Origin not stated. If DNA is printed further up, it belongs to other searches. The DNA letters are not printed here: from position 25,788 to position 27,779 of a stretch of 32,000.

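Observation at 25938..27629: Unrecognisable 563-aa protein in the prrC/rlo position of a type I R-M operon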

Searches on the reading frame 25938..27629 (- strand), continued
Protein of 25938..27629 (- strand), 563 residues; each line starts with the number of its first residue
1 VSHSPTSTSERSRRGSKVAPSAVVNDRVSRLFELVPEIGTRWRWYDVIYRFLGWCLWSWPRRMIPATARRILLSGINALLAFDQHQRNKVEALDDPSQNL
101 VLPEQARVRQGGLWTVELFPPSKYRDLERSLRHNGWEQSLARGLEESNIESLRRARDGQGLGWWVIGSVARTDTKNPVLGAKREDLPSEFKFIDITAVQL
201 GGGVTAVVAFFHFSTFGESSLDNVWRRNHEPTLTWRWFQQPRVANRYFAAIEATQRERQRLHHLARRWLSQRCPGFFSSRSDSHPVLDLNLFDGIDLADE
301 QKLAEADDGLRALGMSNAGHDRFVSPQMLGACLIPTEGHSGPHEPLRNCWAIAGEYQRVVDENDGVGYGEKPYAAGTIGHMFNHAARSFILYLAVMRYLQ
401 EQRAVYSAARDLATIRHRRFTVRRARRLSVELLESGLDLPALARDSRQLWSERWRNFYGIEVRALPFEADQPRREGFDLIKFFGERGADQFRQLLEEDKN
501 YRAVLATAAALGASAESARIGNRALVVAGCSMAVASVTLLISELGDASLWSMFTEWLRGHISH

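Call 84: search_protein_families(library=pfam, proteins=[P0055, P0104, P0115, P0082, P0093, P0173, P0089, P0058, P0103, P0138], max_evalue=0.01)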
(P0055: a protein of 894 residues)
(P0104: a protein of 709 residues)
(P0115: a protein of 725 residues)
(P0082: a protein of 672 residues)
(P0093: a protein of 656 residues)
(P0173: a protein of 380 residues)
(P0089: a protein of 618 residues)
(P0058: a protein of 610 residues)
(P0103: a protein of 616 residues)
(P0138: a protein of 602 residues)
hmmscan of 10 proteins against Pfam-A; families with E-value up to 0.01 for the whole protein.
P0055 (894 aa): 0 families

P0104 (709 aa): 7 families
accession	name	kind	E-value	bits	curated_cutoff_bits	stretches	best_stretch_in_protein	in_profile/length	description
PF00583.31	Acetyltransf_1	-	6.8e-15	55.8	20.7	1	34-145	20-116/116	Acetyltransferase (GNAT) family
PF13508.13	Acetyltransf_7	-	2.8e-12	47.3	27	1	51-146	6-83/84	Acetyltransferase (GNAT) domain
PF13673.13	Acetyltransf_10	-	1.4e-09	38.4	23.6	1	91-156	53-118/128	Acetyltransferase (GNAT) domain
PF08445.16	FR47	-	0.00013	22.3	22.1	1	94-147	26-79/86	FR47-like protein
PF13527.13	Acetyltransf_9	-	0.0012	19.3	25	1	86-146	69-125/127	Acetyltransferase (GNAT) domain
PF14542.12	Acetyltransf_CG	-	0.0018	18.8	30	1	90-120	25-55/80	GCN5-related N-acetyl-transferase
PF13880.12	Acetyltransf_13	-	0.0041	17.3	22.8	1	92-122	7-37/69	ESCO1/2 acetyl-transferase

P0115 (725 aa): 6 families
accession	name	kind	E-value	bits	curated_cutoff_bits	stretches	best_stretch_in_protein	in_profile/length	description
PF00583.31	Acetyltransf_1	-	4.9e-12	46.6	20.7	1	26-144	12-115/116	Acetyltransferase (GNAT) family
PF13508.13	Acetyltransf_7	-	7.6e-09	36.3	27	1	51-146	6-83/84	Acetyltransferase (GNAT) domain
PF13673.13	Acetyltransf_10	-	2.4e-06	28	23.6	1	87-150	49-112/128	Acetyltransferase (GNAT) domain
PF13880.12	Acetyltransf_13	-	0.00075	19.7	22.8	1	91-119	6-34/69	ESCO1/2 acetyl-transferase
PF08445.16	FR47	-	0.0022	18.4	22.1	1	93-147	25-79/86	FR47-like protein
PF14542.12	Acetyltransf_CG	-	0.0062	17.1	30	0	87-125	22-60/80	GCN5-related N-acetyl-transferase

P0082 (672 aa): 0 families

P0093 (656 aa): 0 families

P0173 (380 aa): 0 families

P0089 (618 aa): 0 families

P0058 (610 aa): 0 families

P0103 (616 aa): 0 families

P0138 (602 aa): 0 families

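Call 86: search_protein_families(library=pfam, proteins=[L029:6958-8652:+, L029:8645-9673:+, L008:11666-12646:+, L043:3640-7404:+, L053:12009-16277:-, L042:291-1379:+, L042:3693-5147:-, L057:2460-3386:+, L033:8092-9423:+, L033:11910-12737:-], max_evalue=0.0001)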
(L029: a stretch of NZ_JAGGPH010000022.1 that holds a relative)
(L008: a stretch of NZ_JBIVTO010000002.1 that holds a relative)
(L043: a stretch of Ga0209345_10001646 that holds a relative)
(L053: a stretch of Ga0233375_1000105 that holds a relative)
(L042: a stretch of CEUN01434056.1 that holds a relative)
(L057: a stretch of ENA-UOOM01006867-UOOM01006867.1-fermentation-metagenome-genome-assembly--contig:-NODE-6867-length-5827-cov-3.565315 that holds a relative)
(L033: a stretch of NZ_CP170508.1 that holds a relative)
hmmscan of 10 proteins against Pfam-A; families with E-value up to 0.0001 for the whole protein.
L029:6958-8652:+ (565 aa): 3 families
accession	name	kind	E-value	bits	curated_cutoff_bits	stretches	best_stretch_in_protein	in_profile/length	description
PF02384.22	N6_Mtase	-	3.3e-13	50.1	20.4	1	26-232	19-229/311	N-6 DNA Methylase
PF07669.17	Eco57I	-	1.2e-10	42.2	25.3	1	120-221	69-171/171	Eco57I restriction-modification methylase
PF22837.1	M_Eco57I_C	-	3.4e-10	40.2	27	1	374-486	109-217/283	Type II methyltransferase M.Eco57I, C-terminal domain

L029:8645-9673:+ (343 aa): 0 families

L008:11666-12646:+ (327 aa): 0 families

L043:3640-7404:+ (1255 aa): 1 family
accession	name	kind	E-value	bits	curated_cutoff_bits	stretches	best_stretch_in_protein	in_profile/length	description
PF13289.12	SIR2_2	-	1.1e-23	84.4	24.5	1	122-267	2-140/141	SIR2-like domain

L053:12009-16277:- (1423 aa): 1 family
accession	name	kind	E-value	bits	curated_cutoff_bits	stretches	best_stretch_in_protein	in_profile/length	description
PF24883.2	NPHP3_N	-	2.6e-06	28.2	24.8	1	257-395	20-164/164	Nephrocystin 3, N-terminal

L042:291-1379:+ (363 aa): 1 family
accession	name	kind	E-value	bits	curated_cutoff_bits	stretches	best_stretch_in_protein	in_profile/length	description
PF08843.17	AbiEii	-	6e-44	151.2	22.5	1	72-351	6-237/238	Nucleotidyl transferase AbiEii toxin, Type IV TA system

L042:3693-5147:- (485 aa): 0 families

L057:2460-3386:+ (309 aa): 1 family
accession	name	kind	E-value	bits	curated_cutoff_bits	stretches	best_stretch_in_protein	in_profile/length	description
PF14088.11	DUF4268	-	8.5e-19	68.4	27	1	175-308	2-139/140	Domain of unknown function (DUF4268)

L033:8092-9423:+ (444 aa): 1 family
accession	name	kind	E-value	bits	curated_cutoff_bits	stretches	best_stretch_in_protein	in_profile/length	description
PF10011.15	DUF2254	-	2.3e-09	37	28.8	1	26-132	14-120/368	Predicted membrane protein (DUF2254)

L033:11910-12737:- (276 aa): 0 families

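Call 90: find_homologous_proteins(query=A4, max_evalue=0.001)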
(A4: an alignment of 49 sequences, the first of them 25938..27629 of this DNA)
Query A4 (49 sequences) (563 aa, profile of the alignment): 53 proteins with E <= 0.001 among 8000 candidates.
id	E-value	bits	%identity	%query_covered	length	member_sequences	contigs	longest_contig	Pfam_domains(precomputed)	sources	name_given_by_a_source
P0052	1.4e-200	686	33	97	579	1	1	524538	-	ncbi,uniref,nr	ncbi:hypothetical protein [Phytoactinopolyspora endophytica]|uniref:hypothetical protein n=1 Tax=Phy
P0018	5.6e-189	647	49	95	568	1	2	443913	-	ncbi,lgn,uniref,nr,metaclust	ncbi:hypothetical protein [Amycolatopsis taiwanensis]|uniref:hypothetical protein n=1 Tax=Amycolatop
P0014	6.2e-188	644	49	98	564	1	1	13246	-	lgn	-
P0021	1.9e-187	642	47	96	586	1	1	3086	-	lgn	-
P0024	1.6e-186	639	45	98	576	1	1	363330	-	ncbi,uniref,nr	ncbi:hypothetical protein [Nocardioides marmoriginsengisoli]|uniref:hypothetical protein n=1 Tax=Noc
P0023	1.2e-185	636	47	95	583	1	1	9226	-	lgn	-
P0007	1.3e-185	636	58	95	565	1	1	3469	-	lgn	-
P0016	8.2e-185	634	49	97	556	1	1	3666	-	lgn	-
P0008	7.5e-184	630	57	98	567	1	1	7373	-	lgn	-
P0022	1.9e-183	629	45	99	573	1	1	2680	-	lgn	-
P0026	2.9e-183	629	47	95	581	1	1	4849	-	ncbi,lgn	-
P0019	6.1e-182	624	51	92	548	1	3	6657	-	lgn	-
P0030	3.3e-181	622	46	98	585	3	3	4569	-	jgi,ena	jgi:hypothetical protein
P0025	5.2e-181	621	45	95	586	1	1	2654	-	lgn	-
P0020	9.1e-181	620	48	95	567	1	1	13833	-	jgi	jgi:hypothetical protein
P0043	1.8e-179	616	40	98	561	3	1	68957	-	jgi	jgi:hypothetical protein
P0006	1.3e-175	603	61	95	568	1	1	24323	-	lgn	-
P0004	3.0e-174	599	61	99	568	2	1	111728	-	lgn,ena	-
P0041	6.8e-173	594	43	98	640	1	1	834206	-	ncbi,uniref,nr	ncbi:hypothetical protein [Mycobacterium sp. 236(2023)]|uniref:hypothetical protein n=1 Tax=Mycobact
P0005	7.6e-172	591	61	96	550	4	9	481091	-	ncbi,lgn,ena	-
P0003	3.3e-171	589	62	97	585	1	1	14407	-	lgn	-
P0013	1.1e-168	580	52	94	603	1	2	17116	-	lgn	-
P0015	4.7e-151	522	55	85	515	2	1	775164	-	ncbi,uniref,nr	ncbi:hypothetical protein [Alcanivorax sp.]|uniref:hypothetical protein n=1 Tax=Alcanivorax sp. TaxI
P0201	2.1e-64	236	82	44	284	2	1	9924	-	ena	-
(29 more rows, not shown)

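Call 91: find_encoding_contigs(protein=P0201, flank=10000, max_places=2)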
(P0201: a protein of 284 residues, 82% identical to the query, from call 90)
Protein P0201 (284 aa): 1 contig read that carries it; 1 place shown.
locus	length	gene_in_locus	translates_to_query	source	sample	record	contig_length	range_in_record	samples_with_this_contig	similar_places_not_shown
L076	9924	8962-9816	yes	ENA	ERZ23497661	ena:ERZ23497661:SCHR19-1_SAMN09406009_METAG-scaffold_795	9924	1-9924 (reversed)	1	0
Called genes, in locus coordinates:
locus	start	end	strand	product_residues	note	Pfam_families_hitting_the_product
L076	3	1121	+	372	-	?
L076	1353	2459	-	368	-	PF00589:Phage_integrase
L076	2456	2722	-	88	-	PF13986:DUF4224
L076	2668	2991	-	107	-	-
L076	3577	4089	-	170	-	-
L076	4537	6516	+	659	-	PF12161:HsdM_N, PF02384:N6_Mtase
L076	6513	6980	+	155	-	-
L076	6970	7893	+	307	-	PF01420:Methylase_S (faint)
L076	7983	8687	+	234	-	-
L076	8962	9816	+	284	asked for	-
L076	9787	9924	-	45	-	?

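Call 92: find_encoding_contigs(protein=P0013, flank=10000, max_places=2)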
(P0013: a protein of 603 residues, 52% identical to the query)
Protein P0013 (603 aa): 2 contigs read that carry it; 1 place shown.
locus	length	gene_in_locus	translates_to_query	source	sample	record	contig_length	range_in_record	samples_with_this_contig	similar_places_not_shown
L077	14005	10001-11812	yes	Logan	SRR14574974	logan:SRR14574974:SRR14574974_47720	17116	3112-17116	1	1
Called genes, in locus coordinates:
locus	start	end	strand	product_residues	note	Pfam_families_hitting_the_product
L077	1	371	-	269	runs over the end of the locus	-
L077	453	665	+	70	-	-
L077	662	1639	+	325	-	PF04796:RepA_C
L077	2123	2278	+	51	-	-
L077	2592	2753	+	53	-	-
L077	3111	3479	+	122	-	PF21983:NikA-like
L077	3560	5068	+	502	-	PF03432:Relaxase, PF22863:TraI_middle, PF18821:LPD7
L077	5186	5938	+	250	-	-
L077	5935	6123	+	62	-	-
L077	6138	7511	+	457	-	PF04610:TrbL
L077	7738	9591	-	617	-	PF07693:KAP_NTPase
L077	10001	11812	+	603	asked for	-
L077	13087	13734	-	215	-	PF27200:YjaZ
